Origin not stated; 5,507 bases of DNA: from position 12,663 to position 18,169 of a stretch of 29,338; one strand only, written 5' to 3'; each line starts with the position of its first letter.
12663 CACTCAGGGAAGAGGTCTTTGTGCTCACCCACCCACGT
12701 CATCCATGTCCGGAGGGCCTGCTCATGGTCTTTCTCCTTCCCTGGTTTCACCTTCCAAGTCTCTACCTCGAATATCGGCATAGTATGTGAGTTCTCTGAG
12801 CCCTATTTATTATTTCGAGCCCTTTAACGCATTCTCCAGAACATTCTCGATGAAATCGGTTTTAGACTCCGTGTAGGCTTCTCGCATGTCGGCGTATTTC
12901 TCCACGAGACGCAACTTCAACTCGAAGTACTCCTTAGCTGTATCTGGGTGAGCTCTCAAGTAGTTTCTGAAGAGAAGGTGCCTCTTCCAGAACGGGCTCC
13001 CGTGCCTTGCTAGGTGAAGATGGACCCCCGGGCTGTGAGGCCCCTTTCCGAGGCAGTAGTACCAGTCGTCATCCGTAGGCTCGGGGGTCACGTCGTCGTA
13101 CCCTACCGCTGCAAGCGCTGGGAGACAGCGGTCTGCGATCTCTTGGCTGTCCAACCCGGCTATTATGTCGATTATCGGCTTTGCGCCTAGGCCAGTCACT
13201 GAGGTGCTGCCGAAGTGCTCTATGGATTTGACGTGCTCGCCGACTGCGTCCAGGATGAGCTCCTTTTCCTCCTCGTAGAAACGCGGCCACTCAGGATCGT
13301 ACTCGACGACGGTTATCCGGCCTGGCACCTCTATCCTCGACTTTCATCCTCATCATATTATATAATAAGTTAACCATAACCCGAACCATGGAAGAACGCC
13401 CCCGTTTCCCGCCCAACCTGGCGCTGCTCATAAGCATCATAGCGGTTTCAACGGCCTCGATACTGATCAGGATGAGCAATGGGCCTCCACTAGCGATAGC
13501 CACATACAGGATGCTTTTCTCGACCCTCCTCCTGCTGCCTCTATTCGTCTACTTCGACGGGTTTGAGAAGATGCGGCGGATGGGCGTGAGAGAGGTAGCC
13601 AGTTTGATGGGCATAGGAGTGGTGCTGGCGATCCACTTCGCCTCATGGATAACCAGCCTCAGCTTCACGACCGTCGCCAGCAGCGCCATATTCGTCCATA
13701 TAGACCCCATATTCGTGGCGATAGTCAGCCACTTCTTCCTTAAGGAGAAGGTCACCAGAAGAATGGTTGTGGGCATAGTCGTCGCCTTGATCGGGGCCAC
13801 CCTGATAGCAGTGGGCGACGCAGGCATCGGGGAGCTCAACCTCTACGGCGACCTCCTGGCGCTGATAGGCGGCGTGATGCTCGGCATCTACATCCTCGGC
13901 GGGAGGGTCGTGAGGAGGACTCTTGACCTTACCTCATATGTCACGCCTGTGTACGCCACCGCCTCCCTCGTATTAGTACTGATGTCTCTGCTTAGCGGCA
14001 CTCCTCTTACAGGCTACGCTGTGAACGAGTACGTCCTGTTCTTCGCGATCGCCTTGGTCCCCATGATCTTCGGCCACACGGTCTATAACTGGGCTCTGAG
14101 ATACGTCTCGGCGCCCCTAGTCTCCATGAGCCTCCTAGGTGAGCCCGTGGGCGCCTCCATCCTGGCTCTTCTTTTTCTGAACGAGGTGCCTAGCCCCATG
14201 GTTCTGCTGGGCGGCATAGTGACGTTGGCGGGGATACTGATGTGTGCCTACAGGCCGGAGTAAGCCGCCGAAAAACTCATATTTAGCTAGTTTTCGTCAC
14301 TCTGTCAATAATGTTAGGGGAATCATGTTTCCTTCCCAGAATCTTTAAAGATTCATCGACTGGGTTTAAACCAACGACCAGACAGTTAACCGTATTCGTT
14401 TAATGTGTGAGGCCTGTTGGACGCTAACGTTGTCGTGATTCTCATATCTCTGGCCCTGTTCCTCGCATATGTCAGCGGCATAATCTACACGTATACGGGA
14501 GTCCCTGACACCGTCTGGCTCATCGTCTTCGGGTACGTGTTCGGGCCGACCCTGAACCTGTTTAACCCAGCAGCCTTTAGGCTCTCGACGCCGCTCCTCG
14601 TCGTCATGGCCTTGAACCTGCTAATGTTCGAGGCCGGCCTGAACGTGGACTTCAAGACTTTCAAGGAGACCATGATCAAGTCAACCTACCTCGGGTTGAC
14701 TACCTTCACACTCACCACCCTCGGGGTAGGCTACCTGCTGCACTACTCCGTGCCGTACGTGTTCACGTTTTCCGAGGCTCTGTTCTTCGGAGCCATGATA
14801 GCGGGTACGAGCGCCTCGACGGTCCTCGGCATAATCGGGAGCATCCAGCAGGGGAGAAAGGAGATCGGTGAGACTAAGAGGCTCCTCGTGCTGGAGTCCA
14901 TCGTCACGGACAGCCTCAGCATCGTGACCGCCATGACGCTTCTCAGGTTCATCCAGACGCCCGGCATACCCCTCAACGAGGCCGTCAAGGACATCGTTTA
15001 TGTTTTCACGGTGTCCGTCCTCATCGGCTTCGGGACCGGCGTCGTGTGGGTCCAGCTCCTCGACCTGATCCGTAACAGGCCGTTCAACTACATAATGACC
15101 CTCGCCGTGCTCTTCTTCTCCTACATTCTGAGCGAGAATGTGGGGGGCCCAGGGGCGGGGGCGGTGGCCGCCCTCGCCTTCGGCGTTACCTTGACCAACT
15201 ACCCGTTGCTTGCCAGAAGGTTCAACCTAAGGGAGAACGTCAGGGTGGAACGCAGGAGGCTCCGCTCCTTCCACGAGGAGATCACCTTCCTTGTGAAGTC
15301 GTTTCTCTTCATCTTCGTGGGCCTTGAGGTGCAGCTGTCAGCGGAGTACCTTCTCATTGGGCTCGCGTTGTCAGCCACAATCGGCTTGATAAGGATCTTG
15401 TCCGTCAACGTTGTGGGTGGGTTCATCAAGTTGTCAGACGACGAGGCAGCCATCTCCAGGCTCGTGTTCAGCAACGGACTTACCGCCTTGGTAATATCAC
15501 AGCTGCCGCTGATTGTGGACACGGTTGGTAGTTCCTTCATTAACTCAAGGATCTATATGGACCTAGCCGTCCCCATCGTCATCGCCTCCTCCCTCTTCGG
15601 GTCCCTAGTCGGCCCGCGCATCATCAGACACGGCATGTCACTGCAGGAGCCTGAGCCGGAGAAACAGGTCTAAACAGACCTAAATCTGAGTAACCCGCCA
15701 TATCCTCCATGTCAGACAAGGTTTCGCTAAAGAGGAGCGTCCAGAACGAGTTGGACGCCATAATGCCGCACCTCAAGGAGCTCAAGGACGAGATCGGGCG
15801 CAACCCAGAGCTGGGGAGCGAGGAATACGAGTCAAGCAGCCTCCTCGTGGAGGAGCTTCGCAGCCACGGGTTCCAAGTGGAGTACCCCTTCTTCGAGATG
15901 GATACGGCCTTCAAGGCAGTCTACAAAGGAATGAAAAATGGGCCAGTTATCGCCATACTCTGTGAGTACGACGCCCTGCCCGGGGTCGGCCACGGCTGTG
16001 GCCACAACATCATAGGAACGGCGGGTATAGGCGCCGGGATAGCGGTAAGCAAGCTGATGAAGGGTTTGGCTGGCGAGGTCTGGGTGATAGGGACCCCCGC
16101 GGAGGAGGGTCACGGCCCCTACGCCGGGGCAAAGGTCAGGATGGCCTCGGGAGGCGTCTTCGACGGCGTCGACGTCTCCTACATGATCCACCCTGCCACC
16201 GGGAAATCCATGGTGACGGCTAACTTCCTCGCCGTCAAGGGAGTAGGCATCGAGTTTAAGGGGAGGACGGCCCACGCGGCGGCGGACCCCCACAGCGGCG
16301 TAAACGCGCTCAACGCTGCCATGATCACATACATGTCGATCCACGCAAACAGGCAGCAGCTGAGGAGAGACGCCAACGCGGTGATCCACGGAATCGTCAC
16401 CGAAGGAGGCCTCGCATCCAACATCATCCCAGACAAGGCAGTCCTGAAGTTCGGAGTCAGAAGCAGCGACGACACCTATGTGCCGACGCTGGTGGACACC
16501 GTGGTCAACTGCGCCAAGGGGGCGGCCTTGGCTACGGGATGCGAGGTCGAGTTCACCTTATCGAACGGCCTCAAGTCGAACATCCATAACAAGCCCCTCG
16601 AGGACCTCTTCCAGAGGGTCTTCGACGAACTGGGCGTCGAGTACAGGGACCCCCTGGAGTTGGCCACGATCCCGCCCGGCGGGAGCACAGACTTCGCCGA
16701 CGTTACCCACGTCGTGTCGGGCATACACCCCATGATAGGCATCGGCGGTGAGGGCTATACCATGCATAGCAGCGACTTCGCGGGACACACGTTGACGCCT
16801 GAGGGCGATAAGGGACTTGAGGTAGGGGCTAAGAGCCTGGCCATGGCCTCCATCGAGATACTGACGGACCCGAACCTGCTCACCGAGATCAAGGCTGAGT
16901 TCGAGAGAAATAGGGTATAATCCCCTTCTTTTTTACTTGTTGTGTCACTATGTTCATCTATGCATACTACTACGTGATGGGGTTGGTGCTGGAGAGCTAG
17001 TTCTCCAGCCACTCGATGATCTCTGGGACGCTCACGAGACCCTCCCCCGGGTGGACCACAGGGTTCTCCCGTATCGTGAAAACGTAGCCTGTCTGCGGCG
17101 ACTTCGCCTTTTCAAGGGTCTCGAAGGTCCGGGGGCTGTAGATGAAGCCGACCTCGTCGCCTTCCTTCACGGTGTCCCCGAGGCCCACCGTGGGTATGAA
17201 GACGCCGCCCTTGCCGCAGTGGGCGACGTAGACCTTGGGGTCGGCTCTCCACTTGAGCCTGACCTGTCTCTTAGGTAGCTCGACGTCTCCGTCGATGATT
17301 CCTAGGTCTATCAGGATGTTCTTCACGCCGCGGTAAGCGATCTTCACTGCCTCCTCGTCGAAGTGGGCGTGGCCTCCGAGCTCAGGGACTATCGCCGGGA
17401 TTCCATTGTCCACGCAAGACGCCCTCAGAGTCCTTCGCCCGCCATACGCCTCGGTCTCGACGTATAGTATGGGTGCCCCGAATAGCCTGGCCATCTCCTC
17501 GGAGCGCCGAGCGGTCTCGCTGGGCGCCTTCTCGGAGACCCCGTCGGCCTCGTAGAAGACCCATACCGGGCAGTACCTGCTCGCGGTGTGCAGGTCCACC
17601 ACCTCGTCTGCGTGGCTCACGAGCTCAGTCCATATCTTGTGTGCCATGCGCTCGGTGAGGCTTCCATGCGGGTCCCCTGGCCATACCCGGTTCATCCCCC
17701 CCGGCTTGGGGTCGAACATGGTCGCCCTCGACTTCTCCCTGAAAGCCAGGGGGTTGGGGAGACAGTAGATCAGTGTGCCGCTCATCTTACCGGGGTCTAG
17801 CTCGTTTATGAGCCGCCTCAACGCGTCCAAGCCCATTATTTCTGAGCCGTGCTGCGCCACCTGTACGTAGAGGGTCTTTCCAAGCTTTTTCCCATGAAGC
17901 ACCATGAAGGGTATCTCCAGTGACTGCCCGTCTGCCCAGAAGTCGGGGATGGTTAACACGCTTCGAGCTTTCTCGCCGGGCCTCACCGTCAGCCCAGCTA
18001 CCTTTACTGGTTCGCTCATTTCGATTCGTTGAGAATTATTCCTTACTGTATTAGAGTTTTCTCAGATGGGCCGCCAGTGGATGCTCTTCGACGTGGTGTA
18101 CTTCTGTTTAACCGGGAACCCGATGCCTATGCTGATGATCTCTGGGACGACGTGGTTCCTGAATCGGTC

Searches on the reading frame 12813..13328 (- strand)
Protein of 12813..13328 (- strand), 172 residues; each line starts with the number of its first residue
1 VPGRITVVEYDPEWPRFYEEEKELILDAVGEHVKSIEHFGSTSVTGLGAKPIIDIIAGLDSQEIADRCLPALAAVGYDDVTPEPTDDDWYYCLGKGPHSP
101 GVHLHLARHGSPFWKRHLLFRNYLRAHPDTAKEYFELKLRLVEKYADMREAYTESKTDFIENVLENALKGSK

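Call 40: search_protein_families(library=pfam, proteins=[window:12813-13328:-], max_evalue=0.001)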
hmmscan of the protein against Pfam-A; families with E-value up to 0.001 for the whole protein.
window:12813-13328:- (172 aa): 1 family
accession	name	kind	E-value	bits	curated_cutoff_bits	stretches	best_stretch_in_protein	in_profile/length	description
PF04229.20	GrpB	-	1.8e-46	158.6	25.5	1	5-165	2-158/159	GrpB protein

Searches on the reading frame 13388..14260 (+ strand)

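Call 40: search_protein_families(library=pfam, proteins=[window:13388-14260:+], max_evalue=0.001)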
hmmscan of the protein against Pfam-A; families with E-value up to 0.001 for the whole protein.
window:13388-14260:+ (291 aa): 2 families
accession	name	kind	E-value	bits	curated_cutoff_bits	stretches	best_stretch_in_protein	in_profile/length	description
PF00892.27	EamA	-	9.3e-33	113.8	28.2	2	11-141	5-134/135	EamA-like transporter family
PF03151.22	TPT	-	9.4e-06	25.6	30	1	32-145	29-140/291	Triose-phosphate Transporter family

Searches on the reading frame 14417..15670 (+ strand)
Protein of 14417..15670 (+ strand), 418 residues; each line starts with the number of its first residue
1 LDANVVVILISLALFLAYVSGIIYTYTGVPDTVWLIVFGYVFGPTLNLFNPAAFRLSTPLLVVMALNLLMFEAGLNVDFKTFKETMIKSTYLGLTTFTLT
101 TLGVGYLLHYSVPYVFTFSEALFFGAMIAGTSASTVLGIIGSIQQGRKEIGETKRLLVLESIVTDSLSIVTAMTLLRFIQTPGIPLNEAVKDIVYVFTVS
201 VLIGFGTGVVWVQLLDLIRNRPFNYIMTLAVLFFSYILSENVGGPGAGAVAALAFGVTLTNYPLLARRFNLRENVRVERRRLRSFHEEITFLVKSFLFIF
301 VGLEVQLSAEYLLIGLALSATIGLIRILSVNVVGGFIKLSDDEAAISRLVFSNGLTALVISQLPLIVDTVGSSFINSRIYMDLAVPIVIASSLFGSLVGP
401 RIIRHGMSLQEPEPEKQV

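Call 40: search_protein_families(library=pfam, proteins=[window:14417-15670:+], max_evalue=0.001)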
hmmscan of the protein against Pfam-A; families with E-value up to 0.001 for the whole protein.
window:14417-15670:+ (418 aa): 1 family
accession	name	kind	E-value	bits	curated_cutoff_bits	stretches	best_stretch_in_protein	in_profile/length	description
PF00999.27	Na_H_Exchanger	-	6.1e-34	117.9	26.2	1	15-395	5-366/375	Sodium/hydrogen exchanger, transmembrane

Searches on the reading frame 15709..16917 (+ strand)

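Call 40: search_protein_families(library=pfam, proteins=[window:15709-16917:+], max_evalue=0.001)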
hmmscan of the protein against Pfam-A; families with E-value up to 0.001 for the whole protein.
window:15709-16917:+ (403 aa): 2 families
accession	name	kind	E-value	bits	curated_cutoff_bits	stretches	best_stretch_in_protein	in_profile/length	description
PF07687.19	M20_dimer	-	2.4e-09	37.6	21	1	178-270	8-100/107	Peptidase dimerisation domain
PF01546.33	Peptidase_M20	-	3.3e-09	37.4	24.6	1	91-354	10-183/206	Peptidase family M20/M25/M40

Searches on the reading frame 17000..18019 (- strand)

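Call 40: search_protein_families(library=pfam, proteins=[window:17000-18019:-], max_evalue=0.001)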
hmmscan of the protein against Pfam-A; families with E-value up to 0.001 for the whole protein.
window:17000-18019:- (340 aa): 1 family
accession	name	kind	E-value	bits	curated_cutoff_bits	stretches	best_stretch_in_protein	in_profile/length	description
PF24827.1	AstE_AspA_cat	-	8.5e-25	87.9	25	1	47-236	2-189/192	Succinylglutamate desuccinylase/Aspartoacylase catalytic domain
